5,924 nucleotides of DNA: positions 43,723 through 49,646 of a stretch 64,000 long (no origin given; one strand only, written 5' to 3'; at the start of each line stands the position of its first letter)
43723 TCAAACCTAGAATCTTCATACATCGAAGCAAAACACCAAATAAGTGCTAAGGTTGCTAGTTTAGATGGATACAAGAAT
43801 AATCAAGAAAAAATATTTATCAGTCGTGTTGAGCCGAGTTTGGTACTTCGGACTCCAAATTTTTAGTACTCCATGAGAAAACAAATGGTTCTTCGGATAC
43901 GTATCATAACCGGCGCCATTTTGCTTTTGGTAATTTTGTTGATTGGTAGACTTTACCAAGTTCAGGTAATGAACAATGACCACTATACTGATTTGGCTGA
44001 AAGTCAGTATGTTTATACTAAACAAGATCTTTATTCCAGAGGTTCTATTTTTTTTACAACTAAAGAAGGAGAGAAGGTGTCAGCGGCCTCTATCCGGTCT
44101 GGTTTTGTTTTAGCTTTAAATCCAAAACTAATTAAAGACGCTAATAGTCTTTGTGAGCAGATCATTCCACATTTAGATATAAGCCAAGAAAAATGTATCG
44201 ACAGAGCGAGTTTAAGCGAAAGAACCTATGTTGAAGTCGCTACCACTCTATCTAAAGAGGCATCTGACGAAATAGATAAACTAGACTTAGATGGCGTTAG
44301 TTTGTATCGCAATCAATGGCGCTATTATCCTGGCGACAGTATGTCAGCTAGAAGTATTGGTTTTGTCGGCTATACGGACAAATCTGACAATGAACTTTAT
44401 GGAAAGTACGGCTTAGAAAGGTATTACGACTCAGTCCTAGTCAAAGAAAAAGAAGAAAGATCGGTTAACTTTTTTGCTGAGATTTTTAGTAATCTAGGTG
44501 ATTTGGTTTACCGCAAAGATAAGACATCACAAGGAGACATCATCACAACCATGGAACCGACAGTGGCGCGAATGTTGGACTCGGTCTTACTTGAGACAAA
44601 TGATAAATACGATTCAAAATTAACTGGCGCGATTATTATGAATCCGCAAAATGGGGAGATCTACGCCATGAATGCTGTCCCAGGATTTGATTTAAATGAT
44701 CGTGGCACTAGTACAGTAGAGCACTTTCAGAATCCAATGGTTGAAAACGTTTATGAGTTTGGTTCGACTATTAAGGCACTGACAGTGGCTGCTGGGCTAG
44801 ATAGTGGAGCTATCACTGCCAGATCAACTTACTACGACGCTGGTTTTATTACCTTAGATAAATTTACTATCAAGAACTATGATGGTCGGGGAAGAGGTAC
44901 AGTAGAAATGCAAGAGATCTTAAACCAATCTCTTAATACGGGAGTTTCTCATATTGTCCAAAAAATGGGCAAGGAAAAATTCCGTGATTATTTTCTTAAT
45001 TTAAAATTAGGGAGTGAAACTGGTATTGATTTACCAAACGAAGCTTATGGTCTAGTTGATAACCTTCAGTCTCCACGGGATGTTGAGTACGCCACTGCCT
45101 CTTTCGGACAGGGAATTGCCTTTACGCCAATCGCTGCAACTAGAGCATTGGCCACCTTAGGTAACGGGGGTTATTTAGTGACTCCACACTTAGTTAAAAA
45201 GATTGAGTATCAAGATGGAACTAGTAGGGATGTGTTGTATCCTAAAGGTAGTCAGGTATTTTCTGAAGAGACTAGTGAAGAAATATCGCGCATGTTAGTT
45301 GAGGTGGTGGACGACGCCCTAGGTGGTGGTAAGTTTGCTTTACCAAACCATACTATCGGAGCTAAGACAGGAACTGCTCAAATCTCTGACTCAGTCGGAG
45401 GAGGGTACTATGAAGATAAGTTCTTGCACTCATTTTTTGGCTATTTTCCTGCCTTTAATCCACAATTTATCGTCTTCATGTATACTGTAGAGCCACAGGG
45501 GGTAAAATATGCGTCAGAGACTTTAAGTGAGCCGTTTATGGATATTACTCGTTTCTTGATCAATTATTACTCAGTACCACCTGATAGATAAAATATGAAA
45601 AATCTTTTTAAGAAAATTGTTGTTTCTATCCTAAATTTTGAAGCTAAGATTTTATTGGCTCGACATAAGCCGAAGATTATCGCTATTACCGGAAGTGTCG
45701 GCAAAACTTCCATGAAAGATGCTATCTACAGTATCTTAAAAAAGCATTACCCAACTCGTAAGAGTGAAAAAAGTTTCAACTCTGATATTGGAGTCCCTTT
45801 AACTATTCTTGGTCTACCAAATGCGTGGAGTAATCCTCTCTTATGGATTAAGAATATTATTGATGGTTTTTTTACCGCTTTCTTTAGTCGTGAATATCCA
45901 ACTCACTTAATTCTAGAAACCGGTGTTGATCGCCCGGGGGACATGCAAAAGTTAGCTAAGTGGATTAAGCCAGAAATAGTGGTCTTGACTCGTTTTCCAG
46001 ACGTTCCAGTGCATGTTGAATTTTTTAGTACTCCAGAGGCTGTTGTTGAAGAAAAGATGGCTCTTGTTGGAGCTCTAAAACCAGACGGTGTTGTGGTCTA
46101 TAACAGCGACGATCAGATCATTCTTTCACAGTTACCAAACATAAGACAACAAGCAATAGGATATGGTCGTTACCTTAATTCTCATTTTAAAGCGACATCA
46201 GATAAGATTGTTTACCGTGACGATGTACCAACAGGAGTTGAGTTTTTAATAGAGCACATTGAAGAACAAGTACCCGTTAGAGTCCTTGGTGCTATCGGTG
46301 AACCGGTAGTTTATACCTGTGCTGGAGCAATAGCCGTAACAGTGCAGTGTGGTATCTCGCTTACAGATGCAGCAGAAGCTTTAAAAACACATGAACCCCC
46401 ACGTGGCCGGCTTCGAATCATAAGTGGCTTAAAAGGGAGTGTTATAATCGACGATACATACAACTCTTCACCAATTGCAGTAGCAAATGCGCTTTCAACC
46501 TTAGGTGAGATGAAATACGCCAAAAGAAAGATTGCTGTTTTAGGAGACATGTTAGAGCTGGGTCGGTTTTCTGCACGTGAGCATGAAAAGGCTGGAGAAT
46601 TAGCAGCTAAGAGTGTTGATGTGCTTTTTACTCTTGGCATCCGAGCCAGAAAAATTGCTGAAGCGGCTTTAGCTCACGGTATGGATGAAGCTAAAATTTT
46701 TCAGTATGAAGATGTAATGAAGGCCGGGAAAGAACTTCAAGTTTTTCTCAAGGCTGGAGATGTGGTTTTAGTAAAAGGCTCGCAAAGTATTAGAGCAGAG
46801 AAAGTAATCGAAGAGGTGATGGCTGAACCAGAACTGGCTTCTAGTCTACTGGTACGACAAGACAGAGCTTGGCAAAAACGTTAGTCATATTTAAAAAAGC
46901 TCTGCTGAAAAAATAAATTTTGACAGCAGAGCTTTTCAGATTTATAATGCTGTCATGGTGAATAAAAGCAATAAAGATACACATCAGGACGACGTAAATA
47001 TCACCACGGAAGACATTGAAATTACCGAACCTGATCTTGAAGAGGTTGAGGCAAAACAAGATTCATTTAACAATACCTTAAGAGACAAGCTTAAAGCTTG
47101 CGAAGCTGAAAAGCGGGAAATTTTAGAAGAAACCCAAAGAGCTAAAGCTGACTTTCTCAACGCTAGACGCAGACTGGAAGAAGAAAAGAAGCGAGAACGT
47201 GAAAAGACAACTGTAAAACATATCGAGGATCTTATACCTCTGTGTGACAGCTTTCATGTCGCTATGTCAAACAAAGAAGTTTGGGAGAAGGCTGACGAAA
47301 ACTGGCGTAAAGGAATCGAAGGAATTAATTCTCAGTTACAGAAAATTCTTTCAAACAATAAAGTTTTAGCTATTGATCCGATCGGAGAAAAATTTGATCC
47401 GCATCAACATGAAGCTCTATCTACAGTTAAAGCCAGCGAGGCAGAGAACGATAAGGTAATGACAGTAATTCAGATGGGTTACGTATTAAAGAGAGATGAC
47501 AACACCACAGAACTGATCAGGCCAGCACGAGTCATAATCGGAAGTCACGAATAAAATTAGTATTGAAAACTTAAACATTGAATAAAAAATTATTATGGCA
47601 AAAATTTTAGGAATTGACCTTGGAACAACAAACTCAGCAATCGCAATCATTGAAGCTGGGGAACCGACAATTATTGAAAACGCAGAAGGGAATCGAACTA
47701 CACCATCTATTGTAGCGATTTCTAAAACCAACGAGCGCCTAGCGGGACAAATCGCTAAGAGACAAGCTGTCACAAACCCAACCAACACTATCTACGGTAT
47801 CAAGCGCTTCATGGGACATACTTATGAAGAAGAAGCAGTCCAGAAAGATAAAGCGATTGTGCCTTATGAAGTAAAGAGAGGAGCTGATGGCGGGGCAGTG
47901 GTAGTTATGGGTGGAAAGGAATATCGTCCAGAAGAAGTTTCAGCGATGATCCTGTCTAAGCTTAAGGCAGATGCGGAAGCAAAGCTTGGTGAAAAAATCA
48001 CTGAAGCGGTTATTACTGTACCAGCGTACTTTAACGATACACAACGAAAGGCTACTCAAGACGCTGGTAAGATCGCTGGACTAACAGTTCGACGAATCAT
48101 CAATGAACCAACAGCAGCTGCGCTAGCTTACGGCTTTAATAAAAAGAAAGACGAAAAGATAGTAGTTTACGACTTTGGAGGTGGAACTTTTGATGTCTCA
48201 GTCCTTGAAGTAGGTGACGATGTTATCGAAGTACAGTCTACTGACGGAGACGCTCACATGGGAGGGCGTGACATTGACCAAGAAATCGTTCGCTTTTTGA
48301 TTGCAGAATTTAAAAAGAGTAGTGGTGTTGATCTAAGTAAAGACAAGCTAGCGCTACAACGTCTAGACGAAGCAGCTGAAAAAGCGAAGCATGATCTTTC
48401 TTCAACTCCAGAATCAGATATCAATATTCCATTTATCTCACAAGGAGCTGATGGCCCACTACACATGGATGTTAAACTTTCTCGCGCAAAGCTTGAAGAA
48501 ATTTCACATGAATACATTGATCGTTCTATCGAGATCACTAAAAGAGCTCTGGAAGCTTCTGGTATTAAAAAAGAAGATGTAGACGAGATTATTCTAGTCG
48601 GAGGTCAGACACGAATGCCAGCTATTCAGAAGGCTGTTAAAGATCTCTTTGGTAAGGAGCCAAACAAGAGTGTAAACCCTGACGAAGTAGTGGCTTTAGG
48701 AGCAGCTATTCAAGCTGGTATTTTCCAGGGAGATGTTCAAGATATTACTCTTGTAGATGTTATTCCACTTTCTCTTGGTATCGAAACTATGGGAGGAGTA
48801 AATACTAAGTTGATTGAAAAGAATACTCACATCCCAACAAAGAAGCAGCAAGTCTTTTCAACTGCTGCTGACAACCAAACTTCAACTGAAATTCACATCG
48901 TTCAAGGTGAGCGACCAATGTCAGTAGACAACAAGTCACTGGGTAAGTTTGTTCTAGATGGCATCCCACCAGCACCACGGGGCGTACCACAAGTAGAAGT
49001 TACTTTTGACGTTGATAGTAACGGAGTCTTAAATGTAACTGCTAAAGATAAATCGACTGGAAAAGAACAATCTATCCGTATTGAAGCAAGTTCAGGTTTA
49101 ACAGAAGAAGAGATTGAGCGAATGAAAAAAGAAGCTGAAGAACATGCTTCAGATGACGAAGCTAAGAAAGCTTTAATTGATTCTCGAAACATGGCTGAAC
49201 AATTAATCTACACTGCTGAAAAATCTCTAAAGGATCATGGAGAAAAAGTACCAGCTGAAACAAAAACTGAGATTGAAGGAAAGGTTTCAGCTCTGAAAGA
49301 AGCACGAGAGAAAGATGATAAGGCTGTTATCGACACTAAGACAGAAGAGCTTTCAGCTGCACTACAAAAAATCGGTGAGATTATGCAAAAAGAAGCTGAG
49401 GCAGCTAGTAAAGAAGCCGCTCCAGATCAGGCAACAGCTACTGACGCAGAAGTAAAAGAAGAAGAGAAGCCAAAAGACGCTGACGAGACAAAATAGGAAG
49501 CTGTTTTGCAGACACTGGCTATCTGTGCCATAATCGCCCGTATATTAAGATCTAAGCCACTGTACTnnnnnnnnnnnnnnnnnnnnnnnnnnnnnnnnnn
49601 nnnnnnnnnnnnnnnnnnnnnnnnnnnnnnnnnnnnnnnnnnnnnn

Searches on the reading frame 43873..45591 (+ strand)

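Call 70: search_protein_families(library=pfam, proteins=[window:43873-45591:+], max_evalue=0.00001)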
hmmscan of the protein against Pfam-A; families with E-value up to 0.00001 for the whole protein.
window:43873-45591:+ (572 aa): 2 families
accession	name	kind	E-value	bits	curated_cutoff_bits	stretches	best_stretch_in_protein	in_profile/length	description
PF00905.27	Transpeptidase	-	2.6e-65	221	22.1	1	252-555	2-293/299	Penicillin binding protein transpeptidase domain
PF03717.20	PBP_dimer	-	6.2e-08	33.7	24.4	1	78-198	24-167/180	Penicillin-binding Protein dimerisation domain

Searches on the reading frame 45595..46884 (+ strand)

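Call 71: search_protein_families(library=pfam, proteins=[window:45595-46884:+], max_evalue=0.00001)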
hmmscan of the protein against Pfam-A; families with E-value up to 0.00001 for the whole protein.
window:45595-46884:+ (429 aa): 2 families
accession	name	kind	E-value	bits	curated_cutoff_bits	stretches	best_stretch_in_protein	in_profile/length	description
PF02875.26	Mur_ligase_C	-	7.3e-21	75.8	28.4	1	271-396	1-126/127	Mur ligase, glutamate ligase domain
PF08245.18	Mur_ligase_M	-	8e-21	75.3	24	1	99-232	54-186/200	Mur ligase middle domain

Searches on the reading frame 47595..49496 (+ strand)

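Call 70: search_protein_families(library=pfam, proteins=[window:47595-49496:+], max_evalue=0.00001)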
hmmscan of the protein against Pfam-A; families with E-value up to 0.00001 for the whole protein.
window:47595-49496:+ (633 aa): 2 families
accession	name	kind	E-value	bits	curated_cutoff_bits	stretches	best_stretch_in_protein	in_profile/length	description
PF00012.26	HSP70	-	1.3e-244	813.4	20.6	1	4-598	1-598/599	Hsp70 protein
PF06723.19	MreB_Mbl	-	9.5e-15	54.7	27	1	125-372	83-317/327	MreB/Mbl protein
